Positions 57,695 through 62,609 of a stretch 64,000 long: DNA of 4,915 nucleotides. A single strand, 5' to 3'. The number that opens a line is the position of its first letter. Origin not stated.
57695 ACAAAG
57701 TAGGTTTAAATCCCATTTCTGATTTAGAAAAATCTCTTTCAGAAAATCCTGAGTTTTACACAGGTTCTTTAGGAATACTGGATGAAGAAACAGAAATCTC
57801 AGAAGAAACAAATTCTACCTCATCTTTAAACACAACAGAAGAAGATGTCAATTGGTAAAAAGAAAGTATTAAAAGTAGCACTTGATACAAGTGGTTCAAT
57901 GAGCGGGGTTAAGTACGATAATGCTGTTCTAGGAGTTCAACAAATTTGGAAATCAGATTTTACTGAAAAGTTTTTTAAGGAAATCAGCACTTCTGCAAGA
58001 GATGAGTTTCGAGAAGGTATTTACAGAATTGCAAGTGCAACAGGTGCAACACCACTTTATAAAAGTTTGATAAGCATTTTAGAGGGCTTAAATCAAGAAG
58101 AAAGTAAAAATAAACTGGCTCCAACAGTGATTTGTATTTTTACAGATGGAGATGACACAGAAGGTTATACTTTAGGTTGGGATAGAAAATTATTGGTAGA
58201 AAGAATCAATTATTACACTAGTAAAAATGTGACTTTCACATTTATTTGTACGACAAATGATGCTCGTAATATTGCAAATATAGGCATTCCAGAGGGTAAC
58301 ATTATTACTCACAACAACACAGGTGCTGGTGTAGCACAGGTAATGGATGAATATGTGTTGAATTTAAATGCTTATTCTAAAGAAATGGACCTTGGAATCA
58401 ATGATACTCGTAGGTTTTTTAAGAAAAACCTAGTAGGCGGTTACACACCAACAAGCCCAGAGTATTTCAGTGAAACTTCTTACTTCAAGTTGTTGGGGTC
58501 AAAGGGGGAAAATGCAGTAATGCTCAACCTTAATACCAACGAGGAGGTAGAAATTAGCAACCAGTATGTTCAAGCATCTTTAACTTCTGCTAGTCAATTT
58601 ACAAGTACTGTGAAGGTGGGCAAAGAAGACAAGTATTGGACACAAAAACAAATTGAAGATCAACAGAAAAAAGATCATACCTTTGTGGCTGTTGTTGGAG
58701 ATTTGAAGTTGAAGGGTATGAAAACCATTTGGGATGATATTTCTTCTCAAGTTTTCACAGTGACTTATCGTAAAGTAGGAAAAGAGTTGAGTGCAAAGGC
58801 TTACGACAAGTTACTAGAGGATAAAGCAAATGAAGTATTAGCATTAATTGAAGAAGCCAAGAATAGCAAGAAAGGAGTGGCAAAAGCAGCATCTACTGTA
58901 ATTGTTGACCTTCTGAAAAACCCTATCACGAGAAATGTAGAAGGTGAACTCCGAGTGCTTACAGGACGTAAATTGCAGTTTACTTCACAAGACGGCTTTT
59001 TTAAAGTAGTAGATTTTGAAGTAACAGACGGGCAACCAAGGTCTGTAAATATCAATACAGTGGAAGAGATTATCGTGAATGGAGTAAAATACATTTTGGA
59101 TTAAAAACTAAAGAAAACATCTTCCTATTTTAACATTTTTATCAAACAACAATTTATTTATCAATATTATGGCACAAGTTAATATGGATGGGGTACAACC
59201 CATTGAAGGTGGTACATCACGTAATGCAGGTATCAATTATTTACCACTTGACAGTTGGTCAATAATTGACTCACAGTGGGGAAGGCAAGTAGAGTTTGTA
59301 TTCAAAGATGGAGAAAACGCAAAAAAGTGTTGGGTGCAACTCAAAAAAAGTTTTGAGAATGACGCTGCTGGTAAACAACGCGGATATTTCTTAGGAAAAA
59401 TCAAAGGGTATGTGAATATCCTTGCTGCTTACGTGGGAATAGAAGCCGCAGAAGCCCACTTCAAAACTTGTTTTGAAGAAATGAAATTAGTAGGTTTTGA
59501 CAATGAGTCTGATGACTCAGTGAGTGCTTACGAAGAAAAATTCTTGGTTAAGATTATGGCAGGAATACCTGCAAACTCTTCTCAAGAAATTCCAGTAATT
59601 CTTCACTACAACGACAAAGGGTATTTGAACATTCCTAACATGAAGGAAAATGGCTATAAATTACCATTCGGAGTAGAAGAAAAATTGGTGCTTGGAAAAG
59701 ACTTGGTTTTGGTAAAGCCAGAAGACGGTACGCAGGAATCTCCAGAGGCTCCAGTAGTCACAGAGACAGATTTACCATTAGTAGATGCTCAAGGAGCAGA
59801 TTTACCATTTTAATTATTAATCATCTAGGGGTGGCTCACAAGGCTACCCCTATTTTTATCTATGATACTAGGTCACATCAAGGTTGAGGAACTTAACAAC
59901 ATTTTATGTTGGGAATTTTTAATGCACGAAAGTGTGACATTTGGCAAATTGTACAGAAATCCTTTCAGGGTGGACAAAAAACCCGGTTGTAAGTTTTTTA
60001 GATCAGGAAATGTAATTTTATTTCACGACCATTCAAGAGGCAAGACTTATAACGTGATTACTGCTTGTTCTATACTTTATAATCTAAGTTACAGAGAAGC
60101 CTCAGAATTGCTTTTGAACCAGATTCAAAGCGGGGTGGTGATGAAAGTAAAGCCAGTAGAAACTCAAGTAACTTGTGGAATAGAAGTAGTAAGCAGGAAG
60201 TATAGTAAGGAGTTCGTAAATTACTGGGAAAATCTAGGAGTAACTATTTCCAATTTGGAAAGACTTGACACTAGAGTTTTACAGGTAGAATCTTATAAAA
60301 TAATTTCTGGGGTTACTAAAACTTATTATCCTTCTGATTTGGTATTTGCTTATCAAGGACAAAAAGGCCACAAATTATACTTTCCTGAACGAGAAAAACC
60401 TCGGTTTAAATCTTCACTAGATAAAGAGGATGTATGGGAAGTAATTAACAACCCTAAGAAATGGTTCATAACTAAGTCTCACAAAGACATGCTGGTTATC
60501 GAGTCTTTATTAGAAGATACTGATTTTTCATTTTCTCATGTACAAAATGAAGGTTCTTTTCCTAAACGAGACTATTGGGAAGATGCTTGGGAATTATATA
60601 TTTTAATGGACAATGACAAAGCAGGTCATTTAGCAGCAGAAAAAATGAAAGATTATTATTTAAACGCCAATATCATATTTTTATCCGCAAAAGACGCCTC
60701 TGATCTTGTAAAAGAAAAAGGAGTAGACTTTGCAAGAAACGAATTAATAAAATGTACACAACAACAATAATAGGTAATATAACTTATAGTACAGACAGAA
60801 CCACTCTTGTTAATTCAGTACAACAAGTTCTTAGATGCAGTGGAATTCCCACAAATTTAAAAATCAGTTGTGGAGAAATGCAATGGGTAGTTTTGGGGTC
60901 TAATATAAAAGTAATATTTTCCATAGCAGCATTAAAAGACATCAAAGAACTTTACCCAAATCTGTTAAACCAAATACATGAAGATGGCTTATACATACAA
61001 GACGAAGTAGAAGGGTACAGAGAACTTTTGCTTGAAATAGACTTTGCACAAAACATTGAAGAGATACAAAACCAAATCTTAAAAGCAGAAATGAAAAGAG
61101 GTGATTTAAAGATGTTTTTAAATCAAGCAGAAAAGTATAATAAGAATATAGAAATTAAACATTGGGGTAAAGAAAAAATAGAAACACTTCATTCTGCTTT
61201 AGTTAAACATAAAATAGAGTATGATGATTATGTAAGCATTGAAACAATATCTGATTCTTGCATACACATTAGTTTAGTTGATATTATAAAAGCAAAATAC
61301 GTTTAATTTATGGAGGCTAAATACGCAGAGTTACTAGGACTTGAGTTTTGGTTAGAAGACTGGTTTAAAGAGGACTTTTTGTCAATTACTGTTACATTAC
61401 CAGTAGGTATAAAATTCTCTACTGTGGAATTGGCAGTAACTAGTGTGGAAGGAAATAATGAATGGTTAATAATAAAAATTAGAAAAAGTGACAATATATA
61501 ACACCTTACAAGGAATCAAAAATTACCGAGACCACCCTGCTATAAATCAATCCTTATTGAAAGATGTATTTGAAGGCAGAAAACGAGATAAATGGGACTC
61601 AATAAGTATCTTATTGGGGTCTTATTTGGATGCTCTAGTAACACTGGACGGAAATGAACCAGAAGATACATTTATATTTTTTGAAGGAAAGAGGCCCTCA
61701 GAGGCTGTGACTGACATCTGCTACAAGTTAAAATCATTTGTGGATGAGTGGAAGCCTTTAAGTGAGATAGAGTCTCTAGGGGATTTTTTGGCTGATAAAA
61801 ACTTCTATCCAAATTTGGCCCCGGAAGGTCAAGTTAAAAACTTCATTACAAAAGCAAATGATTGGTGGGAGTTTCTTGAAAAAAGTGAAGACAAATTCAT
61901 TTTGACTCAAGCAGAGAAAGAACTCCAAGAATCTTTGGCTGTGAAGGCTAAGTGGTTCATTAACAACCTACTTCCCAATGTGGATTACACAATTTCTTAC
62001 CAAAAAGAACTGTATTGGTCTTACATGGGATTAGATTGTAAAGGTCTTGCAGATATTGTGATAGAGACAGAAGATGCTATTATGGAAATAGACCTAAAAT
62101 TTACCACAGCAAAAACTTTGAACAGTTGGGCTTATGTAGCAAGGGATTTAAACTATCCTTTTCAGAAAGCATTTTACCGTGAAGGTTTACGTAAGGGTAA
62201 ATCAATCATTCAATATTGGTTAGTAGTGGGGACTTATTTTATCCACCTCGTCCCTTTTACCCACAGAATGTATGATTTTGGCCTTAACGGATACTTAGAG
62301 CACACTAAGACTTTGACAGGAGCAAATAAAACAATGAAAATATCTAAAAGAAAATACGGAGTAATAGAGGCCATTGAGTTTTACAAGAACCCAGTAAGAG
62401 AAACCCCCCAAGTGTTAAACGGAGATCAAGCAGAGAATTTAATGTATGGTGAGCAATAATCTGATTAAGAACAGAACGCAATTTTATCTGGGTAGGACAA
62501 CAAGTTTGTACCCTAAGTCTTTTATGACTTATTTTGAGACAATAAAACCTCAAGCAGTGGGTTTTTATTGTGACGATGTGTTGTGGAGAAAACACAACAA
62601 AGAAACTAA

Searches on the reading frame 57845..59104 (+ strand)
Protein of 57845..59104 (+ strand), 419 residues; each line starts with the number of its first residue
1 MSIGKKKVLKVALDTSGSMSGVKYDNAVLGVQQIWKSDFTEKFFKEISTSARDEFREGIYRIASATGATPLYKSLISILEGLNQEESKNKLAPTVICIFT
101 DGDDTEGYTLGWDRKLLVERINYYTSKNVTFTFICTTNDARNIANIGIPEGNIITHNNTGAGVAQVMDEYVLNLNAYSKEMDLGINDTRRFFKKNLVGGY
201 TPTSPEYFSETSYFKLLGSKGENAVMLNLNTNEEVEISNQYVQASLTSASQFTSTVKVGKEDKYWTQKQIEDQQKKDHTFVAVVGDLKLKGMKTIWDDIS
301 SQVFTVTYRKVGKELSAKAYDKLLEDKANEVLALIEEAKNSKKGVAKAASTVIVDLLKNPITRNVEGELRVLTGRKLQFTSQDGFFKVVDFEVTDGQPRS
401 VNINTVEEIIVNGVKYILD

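Call 39: search_protein_families(library=phrogs, proteins=[window:57845-59104:+], max_evalue=0.00001)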
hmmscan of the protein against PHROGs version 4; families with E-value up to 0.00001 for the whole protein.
window:57845-59104:+ (419 aa): 1 family
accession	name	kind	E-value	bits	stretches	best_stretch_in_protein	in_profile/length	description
phrog_26613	-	unknown function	8.7e-06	26.3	0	63-193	93-221/345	-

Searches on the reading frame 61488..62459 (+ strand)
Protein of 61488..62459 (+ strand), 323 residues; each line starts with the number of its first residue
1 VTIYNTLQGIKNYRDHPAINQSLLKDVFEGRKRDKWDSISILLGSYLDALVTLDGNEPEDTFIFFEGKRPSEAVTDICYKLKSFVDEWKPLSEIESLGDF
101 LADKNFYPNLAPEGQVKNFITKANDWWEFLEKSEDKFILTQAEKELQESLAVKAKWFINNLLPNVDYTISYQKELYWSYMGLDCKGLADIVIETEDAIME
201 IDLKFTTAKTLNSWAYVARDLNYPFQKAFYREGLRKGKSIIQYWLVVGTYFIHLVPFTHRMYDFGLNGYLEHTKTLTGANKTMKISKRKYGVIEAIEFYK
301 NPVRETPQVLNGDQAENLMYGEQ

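Call 49: search_protein_families(library=pfam, proteins=[window:61488-62459:+], max_evalue=0.001)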
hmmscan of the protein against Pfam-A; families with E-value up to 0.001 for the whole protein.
window:61488-62459:+ (323 aa): 1 family
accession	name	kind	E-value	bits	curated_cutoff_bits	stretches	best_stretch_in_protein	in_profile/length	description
PF12684.13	DUF3799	-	0.00017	21.9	26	1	178-236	103-166/233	PDDEXK-like domain of unknown function (DUF3799)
